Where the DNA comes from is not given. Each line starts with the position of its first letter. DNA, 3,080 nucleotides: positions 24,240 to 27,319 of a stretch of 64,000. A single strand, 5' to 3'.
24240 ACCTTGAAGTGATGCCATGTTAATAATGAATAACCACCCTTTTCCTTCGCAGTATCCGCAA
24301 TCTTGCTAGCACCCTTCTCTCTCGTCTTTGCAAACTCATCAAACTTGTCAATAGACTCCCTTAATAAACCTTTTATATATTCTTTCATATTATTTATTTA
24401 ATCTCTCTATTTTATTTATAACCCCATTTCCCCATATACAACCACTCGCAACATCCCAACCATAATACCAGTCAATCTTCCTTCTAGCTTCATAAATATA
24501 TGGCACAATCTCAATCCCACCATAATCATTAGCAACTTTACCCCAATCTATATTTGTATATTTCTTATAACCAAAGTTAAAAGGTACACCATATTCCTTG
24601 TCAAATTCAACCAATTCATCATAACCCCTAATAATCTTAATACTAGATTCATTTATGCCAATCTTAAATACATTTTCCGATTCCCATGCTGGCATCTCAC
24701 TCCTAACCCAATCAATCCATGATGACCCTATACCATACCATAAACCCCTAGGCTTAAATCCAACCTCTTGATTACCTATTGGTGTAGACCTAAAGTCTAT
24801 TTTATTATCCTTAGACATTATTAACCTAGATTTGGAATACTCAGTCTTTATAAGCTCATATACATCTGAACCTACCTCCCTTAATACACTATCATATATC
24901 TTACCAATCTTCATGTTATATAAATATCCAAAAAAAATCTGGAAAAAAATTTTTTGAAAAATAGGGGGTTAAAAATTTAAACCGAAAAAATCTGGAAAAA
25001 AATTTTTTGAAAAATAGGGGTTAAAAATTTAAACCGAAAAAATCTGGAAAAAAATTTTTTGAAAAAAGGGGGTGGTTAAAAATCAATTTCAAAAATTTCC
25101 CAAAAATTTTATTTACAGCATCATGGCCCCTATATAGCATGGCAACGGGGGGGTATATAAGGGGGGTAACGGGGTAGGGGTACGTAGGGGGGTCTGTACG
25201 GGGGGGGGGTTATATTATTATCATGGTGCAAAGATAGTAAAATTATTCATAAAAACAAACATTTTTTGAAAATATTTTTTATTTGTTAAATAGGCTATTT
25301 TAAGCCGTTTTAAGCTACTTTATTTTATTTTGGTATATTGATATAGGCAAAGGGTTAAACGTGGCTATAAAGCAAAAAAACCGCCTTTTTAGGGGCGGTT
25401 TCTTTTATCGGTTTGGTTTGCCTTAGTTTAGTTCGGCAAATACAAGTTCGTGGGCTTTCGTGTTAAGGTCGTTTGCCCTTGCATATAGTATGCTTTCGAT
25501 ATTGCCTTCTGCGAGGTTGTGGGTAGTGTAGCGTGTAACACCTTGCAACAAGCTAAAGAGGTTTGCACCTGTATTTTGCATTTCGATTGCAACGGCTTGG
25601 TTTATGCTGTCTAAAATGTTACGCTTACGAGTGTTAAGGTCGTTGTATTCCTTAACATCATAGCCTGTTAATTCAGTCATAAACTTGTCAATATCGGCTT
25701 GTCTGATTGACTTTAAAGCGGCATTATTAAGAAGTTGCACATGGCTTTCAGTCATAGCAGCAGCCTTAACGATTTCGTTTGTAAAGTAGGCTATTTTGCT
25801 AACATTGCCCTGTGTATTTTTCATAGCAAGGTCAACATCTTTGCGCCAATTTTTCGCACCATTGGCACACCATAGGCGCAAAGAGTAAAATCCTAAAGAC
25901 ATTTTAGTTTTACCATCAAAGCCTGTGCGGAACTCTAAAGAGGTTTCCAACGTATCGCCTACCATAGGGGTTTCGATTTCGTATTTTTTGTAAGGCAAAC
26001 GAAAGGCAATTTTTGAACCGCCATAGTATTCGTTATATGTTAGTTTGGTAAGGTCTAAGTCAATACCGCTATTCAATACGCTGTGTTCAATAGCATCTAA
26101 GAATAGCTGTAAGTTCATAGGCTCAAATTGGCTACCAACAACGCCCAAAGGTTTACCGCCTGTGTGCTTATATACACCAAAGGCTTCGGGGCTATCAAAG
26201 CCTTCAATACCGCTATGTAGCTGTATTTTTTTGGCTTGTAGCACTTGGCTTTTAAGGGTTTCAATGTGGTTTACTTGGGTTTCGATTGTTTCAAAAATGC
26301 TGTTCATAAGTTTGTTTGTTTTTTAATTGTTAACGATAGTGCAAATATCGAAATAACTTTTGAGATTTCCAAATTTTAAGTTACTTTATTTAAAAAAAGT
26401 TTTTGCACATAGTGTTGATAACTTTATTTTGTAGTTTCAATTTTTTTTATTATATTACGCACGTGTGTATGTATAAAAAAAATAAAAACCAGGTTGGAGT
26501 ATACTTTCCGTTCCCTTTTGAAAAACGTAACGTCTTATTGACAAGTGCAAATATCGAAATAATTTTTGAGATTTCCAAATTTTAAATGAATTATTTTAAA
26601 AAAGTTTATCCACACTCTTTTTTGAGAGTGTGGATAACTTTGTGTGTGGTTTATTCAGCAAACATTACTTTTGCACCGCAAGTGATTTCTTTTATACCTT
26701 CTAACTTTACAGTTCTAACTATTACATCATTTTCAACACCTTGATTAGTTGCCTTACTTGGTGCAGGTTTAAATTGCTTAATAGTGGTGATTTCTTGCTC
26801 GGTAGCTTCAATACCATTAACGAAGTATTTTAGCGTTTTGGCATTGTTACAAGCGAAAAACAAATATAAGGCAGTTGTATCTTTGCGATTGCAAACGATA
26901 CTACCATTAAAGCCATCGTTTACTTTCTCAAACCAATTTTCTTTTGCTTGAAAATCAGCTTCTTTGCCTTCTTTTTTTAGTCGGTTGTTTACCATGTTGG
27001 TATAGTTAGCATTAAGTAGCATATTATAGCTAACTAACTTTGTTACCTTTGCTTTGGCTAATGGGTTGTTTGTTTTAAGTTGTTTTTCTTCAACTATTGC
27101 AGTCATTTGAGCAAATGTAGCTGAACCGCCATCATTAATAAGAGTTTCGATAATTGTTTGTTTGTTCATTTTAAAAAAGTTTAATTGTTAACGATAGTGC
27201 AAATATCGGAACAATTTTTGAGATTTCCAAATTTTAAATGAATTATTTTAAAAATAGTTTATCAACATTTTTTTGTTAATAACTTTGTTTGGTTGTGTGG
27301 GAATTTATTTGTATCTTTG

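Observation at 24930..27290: Candidate replication-origin / regulatory region: 3 x ~60-bp iteron-like tandem repeats, a G-tract cluster, and inverted pairs of perfect DnaA boxes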

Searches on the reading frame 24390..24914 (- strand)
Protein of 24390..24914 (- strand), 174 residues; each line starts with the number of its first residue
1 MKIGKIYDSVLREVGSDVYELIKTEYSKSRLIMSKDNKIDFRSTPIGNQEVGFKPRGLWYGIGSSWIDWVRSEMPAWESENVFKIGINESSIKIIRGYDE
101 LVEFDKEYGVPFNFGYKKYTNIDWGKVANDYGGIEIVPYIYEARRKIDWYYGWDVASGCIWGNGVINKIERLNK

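Call 10: search_protein_families(library=pfam, proteins=[window:24390-24914:-], max_evalue=0.01)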
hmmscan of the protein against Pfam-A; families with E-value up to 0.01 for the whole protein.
window:24390-24914:- (174 aa): 0 families

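Call 11: search_protein_families(library=phrogs, proteins=[window:24390-24914:-], max_evalue=0.01)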
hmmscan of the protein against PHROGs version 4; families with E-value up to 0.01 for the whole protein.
window:24390-24914:- (174 aa): 1 family
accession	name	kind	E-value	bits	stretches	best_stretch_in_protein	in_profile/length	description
phrog_8582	-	unknown function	2.7e-17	64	1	39-171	19-150/151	-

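Call 19: find_related_loci(query=window:24390-24914:-, collection=viral_contigs, flank=6000)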
Query window:24390-24914:- (174 aa) in viral_contigs; peptide patterns used: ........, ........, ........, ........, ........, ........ (x = any residue, [..] = any of these).
32 stretches matched a pattern, but none encodes a relative of the query by tblastn (E <= 1e-3).

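Call 27: find_homologous_proteins(query=window:24390-24914:-)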
Query window:24390-24914:- (174 aa): 216 proteins with E <= 0.001 among 226 candidates; the best 120 are listed.
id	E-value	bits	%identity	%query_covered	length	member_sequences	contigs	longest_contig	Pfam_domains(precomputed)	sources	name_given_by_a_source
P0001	4.5e-108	377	97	100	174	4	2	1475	-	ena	-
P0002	2.8e-82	293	72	100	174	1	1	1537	-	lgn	-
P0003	9.2e-78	278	69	99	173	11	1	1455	-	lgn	-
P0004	1.8e-65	238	65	99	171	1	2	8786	-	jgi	jgi:hypothetical protein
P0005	2.1e-65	238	63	97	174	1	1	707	-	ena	-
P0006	1.8e-63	232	63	97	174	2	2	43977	-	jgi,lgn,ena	jgi:hypothetical protein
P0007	1.9e-63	232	62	93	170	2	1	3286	-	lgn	-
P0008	4.5e-63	230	59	99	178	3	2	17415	-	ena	-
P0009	4.9e-63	230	59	99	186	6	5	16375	-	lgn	-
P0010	3.5e-62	228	60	94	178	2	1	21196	-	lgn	-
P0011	1.2e-60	223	61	94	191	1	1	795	-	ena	-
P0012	5.4e-60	220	60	99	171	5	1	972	-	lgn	-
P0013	1.8e-58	215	60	95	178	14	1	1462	-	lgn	-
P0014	2.2e-57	212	60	94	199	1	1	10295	-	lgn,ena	-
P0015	2.2e-56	209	60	94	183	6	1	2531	-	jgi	-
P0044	3.9e-48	182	53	93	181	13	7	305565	-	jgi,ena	jgi:hypothetical protein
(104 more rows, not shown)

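Call 28: find_encoding_contigs(protein=P0006, flank=6000, max_places=2)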
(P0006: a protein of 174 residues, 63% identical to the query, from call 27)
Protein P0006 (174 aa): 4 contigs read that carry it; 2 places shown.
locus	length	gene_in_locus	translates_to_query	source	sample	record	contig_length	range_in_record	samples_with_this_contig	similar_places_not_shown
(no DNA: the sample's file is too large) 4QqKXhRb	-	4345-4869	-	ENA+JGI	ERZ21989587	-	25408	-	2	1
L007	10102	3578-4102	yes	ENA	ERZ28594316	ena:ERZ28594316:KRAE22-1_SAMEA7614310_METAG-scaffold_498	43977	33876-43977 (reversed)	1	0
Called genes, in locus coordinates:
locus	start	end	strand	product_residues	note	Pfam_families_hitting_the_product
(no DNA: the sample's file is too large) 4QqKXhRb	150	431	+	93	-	-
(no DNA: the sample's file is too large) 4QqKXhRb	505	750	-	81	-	-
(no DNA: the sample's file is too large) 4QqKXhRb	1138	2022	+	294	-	-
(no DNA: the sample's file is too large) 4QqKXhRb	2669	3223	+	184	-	-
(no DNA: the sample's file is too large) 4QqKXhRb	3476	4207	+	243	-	-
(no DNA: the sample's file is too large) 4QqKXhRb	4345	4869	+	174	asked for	-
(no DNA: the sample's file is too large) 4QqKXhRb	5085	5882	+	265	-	PF10263:SprT-like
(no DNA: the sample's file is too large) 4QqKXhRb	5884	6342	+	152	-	PF00583:Acetyltransf_1 (faint), PF13302:Acetyltransf_3 (weak), PF13508:Acetyltransf_7 (weak)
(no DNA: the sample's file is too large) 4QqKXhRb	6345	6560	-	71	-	-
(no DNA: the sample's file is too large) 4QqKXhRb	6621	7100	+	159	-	-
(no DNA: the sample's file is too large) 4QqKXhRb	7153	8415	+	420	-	PF14284:PcfJ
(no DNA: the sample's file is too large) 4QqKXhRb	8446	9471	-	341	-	-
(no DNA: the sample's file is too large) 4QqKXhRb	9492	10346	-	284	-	-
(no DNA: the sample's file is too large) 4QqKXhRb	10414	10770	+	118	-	-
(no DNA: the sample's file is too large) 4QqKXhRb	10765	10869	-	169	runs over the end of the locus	-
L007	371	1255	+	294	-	-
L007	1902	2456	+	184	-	-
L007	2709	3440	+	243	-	-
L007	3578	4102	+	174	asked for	-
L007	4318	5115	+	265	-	PF10263:SprT-like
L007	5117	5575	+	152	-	PF00583:Acetyltransf_1 (faint), PF13302:Acetyltransf_3 (weak), PF13508:Acetyltransf_7 (weak)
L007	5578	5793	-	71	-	-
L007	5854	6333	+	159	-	-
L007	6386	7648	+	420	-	PF14284:PcfJ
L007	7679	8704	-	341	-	-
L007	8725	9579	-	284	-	-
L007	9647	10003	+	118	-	-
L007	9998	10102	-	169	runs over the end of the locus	-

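Call 29: find_encoding_contigs(protein=P0004, flank=6000, max_places=2)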
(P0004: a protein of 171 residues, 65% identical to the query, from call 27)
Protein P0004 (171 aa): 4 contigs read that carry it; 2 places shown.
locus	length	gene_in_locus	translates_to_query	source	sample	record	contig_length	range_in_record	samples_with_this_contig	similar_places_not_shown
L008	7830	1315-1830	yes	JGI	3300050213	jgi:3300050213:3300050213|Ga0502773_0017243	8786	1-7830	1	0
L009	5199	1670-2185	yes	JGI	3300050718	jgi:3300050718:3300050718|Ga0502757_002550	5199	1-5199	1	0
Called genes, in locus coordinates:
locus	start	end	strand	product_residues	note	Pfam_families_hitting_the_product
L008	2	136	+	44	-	?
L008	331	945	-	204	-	-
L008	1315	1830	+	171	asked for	-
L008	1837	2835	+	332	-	-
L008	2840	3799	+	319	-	-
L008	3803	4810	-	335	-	-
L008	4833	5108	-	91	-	-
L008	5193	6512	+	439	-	PF14284:PcfJ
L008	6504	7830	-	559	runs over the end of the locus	-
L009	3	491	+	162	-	?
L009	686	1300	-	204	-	-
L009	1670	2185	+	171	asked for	-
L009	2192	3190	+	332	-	-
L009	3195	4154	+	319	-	-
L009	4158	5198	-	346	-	?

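Call 30: find_encoding_contigs(protein=P0008, flank=6000, max_places=2)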
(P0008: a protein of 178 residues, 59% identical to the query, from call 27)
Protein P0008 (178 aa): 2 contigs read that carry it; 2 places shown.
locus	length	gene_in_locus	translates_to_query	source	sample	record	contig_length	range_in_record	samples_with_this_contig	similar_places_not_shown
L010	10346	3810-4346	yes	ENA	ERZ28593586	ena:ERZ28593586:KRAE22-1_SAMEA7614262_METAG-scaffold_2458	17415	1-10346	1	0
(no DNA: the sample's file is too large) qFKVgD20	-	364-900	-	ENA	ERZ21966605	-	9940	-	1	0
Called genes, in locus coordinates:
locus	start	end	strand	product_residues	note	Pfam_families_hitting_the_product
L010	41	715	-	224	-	-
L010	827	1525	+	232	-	PF00535:Glycos_transf_2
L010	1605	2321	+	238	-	PF00149:Metallophos, PF12850:Metallophos_2 (faint)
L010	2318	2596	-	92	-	-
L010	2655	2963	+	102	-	-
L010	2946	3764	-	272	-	-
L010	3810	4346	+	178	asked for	-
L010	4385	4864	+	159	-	-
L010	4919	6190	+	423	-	PF14284:PcfJ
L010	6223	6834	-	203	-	-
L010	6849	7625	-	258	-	-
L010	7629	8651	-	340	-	-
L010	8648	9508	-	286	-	-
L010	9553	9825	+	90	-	-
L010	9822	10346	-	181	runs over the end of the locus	-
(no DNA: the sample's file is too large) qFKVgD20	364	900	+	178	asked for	-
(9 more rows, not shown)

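Call 31: find_encoding_contigs(protein=P0044, flank=6000, max_places=2)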
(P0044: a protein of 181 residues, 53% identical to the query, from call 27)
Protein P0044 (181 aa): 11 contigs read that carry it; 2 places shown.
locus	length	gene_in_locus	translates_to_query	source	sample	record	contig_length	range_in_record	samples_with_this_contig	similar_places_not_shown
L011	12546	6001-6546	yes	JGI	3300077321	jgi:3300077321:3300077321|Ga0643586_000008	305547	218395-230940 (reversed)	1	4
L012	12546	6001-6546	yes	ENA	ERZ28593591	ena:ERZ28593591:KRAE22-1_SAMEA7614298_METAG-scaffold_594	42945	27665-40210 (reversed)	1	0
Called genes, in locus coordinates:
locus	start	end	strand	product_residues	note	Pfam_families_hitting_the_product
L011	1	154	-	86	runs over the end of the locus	-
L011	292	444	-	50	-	-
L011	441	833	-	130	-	-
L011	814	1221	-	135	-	-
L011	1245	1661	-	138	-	-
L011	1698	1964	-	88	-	-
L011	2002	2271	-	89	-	-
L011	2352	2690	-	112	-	-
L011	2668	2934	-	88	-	-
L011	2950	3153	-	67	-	-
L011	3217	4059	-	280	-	PF06067:DUF932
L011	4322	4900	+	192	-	-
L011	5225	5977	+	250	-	-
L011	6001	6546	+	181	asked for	-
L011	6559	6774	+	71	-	-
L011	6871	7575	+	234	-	-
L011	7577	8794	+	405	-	-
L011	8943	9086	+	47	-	-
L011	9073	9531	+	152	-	-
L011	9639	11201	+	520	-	-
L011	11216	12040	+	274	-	-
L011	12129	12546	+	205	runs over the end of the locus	-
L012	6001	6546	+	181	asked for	-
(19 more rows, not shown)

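Call 41: search_protein_families(library=phrogs, proteins=[L007:1902-2456:+, L007:2709-3440:+, L011:4322-4900:+, L011:5225-5977:+], max_evalue=0.01)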
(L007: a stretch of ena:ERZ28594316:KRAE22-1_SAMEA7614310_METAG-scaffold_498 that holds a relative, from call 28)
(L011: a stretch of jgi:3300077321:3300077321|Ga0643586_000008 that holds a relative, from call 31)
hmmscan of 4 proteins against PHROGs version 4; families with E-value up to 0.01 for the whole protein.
L007:1902-2456:+ (184 aa): 0 families

L007:2709-3440:+ (243 aa): 0 families

L011:4322-4900:+ (192 aa): 0 families

L011:5225-5977:+ (250 aa): 1 family
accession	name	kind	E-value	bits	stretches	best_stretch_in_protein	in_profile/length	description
phrog_2355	-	unknown function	2.7e-13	51.6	1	126-250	5-146/146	-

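Call 43: search_dna_similar(query=window:24390-24914:-, collection=phages, mode=protein, max_rows=15, max_evalue=0.001)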
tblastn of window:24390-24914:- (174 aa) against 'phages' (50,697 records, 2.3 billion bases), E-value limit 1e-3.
Records with a match: 91; places in all: 91; records where one place covers at least 80% of the query: 60.
Best place of each record, by identity: <60% 91.
By first word of the organism name: Mycobacterium 46; Microbacterium 25; Gordonia 19; Nocardia 1.
By host as written in the record: Mycobacterium smegmatis mc2 155 38; Gordonia terrae 3612 18; Microbacterium foliorum NRRL B-24224 12; Microbacterium paraoxydans NWU1 7; Microbacterium foliorum NRRL B-24224 SEA 5; Mycobacterium smegmatis mc#155 4; Mycobacterium smegmatis mc2155 1; - 1; and 5 more.
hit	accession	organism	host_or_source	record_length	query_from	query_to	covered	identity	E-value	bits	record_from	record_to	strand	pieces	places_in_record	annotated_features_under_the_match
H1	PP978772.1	Microbacterium phage Jollipop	Microbacterium foliorum NRRL B-24224 SEA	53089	21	170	86%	37.3%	6e-16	80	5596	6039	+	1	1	12: hypothetical protein | 11: hypothetical protein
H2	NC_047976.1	Microbacterium phage Paschalis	Microbacterium foliorum NRRL B-24224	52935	21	170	86%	37.3%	2e-15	79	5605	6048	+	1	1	12: hypothetical protein | 11: hypothetical protein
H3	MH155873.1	Microbacterium phage Paschalis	Microbacterium foliorum NRRL B-24224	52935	21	170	86%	37.3%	2e-15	79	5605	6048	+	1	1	12: hypothetical protein | 11: hypothetical protein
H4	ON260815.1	Microbacterium phage Kowalski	Microbacterium foliorum NRRL B-24224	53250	21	170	86%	36.6%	2e-15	79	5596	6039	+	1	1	12: hypothetical protein | 11: hypothetical protein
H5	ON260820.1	Microbacterium phage Ramiel05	Microbacterium foliorum NRRL B-24224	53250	21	170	86%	36.6%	2e-15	79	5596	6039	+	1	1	12: hypothetical protein | 11: hypothetical protein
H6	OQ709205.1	Microbacterium phage BrazzalePHS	Microbacterium foliorum NRRL B-24224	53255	21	170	86%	36.6%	2e-15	79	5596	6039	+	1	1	12: hypothetical protein | 11: hypothetical protein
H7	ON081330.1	Microbacterium phage Savannah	Microbacterium foliorum NRRL B-24224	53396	21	170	86%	36.6%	2e-15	79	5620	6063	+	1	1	12: hypothetical protein | 11: hypothetical protein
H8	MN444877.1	Microbacterium phage Antares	Microbacterium foliorum NRRL B-24224 SEA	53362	21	170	86%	36.6%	3e-15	78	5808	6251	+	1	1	13: hypothetical protein | 12: hypothetical protein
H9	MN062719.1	Microbacterium phage PiperSansNom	Microbacterium foliorum NRRL B-24224 SEA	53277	21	170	86%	36.6%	4e-15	77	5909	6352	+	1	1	13: hypothetical protein | 12: hypothetical protein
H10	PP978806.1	Microbacterium phage Onika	Microbacterium foliorum NRRL B-24224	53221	21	170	86%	36.6%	5e-15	77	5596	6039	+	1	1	12: hypothetical protein | 11: hypothetical protein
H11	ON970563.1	Microbacterium phage CrazyRich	Microbacterium foliorum NRRL B-24224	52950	21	170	86%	36.6%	3e-13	72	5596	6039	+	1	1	12: hypothetical protein | 11: hypothetical protein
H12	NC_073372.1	Microbacterium phage NoodlelyBoi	Microbacterium foliorum NRRL B-24224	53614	21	170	86%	36.6%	3e-13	72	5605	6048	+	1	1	12: hypothetical protein | 11: hypothetical protein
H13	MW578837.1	Microbacterium phage NoodlelyBoi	Microbacterium foliorum NRRL B-24224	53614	21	170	86%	36.6%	3e-13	72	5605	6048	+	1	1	12: hypothetical protein | 11: hypothetical protein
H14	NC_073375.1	Microbacterium phage Jayden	Microbacterium paraoxydans NWU1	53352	21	171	87%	33.7%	7e-10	62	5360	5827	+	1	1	12: hypothetical protein | 11: hypothetical protein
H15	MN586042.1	Microbacterium phage Jayden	Microbacterium paraoxydans NWU1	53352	21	171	87%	33.7%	7e-10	62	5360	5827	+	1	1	12: hypothetical protein | 11: hypothetical protein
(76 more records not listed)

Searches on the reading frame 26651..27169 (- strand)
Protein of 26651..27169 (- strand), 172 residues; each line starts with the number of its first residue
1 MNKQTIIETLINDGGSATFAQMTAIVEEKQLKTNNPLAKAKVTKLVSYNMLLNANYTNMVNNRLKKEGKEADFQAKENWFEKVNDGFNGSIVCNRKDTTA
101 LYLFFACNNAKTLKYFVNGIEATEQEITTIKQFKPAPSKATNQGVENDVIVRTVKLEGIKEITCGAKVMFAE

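Call 10: search_protein_families(library=pfam, proteins=[window:26651-27169:-], max_evalue=0.01)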
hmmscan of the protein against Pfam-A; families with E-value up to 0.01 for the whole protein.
window:26651-27169:- (172 aa): 0 families

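Call 11: search_protein_families(library=phrogs, proteins=[window:26651-27169:-], max_evalue=0.01)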
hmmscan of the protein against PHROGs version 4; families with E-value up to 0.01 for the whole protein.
window:26651-27169:- (172 aa): 0 families

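Call 41: search_protein_families(library=phrogs, proteins=[window:26651-27169:-], max_evalue=0.01)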
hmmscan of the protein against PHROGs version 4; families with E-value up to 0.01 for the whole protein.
window:26651-27169:- (172 aa): 0 families

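Call 55: find_homologous_proteins(query=window:26651-27169:-)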
Query window:26651-27169:- (172 aa): 106 proteins with E <= 0.001 among 124 candidates.
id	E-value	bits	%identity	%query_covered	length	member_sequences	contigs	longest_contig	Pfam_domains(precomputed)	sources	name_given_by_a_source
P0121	2.6e-94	332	91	100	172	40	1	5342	-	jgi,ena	jgi:hypothetical protein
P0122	9.5e-94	330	90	100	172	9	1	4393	-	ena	-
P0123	5.1e-93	328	86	100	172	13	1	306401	-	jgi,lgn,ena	-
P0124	1.3e-86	307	84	100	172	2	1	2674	-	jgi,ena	-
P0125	2.0e-86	306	84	100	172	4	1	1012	-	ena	-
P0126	6.8e-86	304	84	100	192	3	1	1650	-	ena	-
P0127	2.0e-83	296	81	100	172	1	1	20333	-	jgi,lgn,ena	-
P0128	3.9e-82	292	80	100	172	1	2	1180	-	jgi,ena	-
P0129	1.0e-81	291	80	100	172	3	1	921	-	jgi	jgi:hypothetical protein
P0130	1.6e-80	287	79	100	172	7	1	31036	-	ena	-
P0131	3.3e-80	286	78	100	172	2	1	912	-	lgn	-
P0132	9.0e-78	278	79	98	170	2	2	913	-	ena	-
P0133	1.4e-73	264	72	100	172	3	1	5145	-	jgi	jgi:hypothetical protein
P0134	3.3e-72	260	68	99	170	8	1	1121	-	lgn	-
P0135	1.5e-71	258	71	99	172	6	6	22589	-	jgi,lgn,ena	-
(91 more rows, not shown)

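Call 58: search_solved_structures(query=A2, max_evalue=1)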
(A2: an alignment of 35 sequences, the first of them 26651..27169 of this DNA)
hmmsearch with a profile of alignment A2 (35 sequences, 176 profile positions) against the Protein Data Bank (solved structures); distinct sequences matched with E-value up to 1: 15.
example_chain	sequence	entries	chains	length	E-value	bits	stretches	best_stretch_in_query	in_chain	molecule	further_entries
7fh0_B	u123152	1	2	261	0.0094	18.8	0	68-121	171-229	nanobodies aRBD-2-7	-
4lhq_B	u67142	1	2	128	0.015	18.1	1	67-150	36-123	Camelid nanobody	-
5e1h_B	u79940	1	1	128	0.026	17.3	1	62-128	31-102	F8(JOB10) VHH antibody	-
5uk4_p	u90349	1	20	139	0.051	16.4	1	68-125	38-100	Anti-vesicular stomatitis virus N VHH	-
7z1b_F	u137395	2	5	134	0.13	15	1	68-149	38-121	Nanobody A10 | Nanobody H11-A10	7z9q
7z1d_FFF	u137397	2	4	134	0.16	14.7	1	68-149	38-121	H11-H6 nanobody | Nanobody H11-H6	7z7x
4lgs_B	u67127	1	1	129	0.18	14.6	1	67-150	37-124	Camelid nanobody (VHH4)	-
8k45_D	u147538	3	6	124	0.21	14.4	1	68-121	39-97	Nb4 nanobody | nanobody Nb4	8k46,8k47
8qz2_C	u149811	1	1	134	0.23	14.3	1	68-124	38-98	Nanobody 61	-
9b9e_D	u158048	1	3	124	0.24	14.2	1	68-122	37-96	DS90 nanobody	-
7sl9_B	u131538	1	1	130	0.32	13.8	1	68-120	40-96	nanobody Nb2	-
8k3k_D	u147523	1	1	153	0.33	13.7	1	68-121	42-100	Nanobody Nb4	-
5ukb_d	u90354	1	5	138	0.46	13.3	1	68-123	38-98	Anti-vesicular stomatitis virus N VHH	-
9det_q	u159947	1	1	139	0.57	13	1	68-127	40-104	Anti V-ATPase Nanobody 2CAS66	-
4q8r_A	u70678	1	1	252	0.58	12.9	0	94-138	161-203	Phosphate ABC transporter, phosphate-binding protein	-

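Call 63: predict_structure(alignment_id=A2)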
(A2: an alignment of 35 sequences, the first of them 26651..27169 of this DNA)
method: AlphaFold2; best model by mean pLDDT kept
length: 172 residues; sequences in the alignment: 35
mean_pLDDT: 89.0   pTM: 0.79
mean pLDDT of the five models: 89.0, 88.6, 87.3, 87.0, 85.9
residues with pLDDT >= 90: 94; 70-90: 74; 50-70: 4; < 50: 0
segments of 3 or more residues with pLDDT < 50: none
pLDDT, mean of each block of 10 residues (from residue 1): 83 83 94 93 95 87 91 82 88 91 92 96 96 86 84 92 84 60
secondary structure, 60 per line:
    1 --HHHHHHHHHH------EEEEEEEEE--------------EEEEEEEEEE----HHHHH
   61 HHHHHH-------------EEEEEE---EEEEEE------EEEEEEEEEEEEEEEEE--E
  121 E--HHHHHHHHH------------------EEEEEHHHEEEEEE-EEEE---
elements in order: H3-12 E19-27 E42-51 H56-66 E80-85 E89-94 E101-117 H124-132 E151-155 E159-164 E166-169

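Call 72: fold_search(model_id=the predicted structure, library=pdb)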
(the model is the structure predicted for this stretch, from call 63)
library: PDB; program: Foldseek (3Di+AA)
matches with E <= 10: 404; with E <= 0.001: 0
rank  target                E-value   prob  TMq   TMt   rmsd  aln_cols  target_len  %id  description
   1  6pny                  1.2e-01  0.15  0.15  0.20  13.2       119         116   15  X-ray Structure of Flpp3 (released 2020-02-26)
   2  4kop_C                2.1e-01  0.08  0.15  0.16  18.0       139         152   14  Crystal Structure of WHY2 from Arabidopsis thaliana (released 2013-11-13)
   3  7zi4_D                2.8e-01  0.01  0.06  0.04  18.7       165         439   12  Cryo-EM structure of the human INO80 complex bound to a WT nucleosome (released 2023-04-19)
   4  6ta1_C                3.8e-01  0.02  0.09  0.02  19.6       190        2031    7  Fatty acid synthase of S. cerevisiae (released 2019-11-06)
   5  5yi8_A                5.3e-01  0.04  0.13  0.15  15.0       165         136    5  Crystal structure of drosophila Numb PTB domain and Pon peptide complex (released 2018-04-18)
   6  5chx_A                6.6e-01  0.04  0.12  0.10  16.7       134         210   12  Crystal Structure of amino acids 1590-1657 of MYH7 (released 2015-12-02)
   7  9aw3_B                6.6e-01  0.03  0.13  0.11  18.5       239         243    8  Yeast 20S proteasome soaked with MA9 crude extract (released 2025-03-19)
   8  9hny_FR               7.8e-01  0.06  0.14  0.12  14.2       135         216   11  Mitoribosomal small subunit in complex with Mettl15 and Mettl17 (released 2025-03-26)
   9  3sy3_D                1.0e+00  0.02  0.12  0.12  17.4       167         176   10  GBAA_1210 protein, a putative adenylate cyclase, from Bacillus anthracis (released 2011-07-27)
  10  6a3f_B                1.2e+00  0.04  0.13  0.08  16.8       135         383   12  Levoglucosan dehydrogenase, apo form (released 2018-09-26)
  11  7x7z_B                1.2e+00  0.02  0.11  0.12  16.0       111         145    6  The crystal structure of 2+2/4+2 cyclase PloI4 (released 2023-02-08)
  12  3sy3_A                1.3e+00  0.02  0.13  0.13  17.0       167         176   11  GBAA_1210 protein, a putative adenylate cyclase, from Bacillus anthracis (released 2011-07-27)
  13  9aw3_P                1.3e+00  0.02  0.12  0.10  17.0       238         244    8  Yeast 20S proteasome soaked with MA9 crude extract (released 2025-03-19)
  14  9bkq_B                1.4e+00  0.03  0.17  0.15  19.8       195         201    8  Structure of penguinpox cGAMP PDE in apo and post reaction states (released 2024-09-04)
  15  5sva_n                1.4e+00  0.02  0.13  0.12  15.4       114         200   10  Mediator-RNA Polymerase II Pre-Initiation Complex (released 2016-09-28)
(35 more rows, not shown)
